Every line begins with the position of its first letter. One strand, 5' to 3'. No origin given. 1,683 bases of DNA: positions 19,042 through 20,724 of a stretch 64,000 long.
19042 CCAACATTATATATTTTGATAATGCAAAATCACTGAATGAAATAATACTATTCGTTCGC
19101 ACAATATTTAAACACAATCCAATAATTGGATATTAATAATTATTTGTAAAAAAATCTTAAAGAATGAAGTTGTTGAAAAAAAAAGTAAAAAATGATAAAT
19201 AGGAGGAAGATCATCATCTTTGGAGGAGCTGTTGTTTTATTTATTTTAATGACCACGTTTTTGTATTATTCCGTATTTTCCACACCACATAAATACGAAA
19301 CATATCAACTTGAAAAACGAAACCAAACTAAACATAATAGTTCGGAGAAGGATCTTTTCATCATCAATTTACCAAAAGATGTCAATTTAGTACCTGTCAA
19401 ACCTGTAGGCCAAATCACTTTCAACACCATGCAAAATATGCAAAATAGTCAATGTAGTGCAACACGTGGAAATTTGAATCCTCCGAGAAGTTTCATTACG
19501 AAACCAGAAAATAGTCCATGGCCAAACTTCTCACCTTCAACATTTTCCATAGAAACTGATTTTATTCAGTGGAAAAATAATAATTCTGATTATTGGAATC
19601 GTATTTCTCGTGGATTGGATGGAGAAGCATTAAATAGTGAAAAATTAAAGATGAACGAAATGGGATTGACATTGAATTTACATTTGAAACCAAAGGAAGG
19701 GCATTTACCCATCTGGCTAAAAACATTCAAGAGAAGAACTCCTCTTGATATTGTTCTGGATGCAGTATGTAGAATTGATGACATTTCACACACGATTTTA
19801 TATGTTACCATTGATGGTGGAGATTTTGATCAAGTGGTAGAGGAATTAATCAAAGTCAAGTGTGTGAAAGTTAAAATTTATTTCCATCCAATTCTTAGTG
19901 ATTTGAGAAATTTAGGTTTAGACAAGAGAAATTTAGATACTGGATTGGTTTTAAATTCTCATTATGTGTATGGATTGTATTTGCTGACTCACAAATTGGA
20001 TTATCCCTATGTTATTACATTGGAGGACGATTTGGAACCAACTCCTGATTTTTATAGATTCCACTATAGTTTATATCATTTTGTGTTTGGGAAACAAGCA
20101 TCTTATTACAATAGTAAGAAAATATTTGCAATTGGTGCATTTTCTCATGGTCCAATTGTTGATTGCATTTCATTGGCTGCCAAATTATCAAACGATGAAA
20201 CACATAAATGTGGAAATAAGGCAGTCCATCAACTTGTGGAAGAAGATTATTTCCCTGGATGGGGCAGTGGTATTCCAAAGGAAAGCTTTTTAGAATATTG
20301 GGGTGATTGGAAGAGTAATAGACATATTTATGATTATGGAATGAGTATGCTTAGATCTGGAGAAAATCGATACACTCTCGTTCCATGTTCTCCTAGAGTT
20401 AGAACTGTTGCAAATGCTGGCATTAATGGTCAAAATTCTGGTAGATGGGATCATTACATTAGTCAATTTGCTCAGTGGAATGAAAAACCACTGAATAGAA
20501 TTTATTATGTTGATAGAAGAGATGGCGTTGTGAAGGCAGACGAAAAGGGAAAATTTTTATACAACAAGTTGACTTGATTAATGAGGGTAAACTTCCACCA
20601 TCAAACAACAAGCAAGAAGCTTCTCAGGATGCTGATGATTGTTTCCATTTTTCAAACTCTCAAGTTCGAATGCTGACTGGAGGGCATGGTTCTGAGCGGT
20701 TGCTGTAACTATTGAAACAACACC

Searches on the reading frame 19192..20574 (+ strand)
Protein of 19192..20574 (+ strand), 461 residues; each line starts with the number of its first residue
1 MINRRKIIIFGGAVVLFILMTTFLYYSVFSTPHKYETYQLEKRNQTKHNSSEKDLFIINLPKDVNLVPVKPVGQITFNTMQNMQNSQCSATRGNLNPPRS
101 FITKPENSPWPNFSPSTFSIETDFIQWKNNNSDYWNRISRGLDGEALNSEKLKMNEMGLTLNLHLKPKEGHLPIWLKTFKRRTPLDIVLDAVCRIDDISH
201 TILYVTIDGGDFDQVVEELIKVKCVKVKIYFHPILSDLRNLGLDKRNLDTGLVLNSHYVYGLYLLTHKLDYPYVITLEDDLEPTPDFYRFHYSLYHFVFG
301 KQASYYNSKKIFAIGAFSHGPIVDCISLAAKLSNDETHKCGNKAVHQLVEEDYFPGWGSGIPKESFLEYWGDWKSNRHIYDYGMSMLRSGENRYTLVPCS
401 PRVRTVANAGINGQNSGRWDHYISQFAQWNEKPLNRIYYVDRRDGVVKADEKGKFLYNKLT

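Call 17: search_protein_families(library=pfam, proteins=[window:19192-20574:+], max_evalue=0.0001)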
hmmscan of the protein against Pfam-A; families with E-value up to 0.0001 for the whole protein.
window:19192-20574:+ (461 aa): 0 families

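Call 67: search_protein_families(library=pfam, proteins=[window:19192-20574:+], max_evalue=0.01)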
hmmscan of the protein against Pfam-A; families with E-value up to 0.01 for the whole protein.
window:19192-20574:+ (461 aa): 1 family
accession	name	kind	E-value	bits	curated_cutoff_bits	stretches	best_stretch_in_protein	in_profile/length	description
PF03071.21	GNT-I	-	0.0001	21.7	25.4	1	165-296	88-217/434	GNT-I family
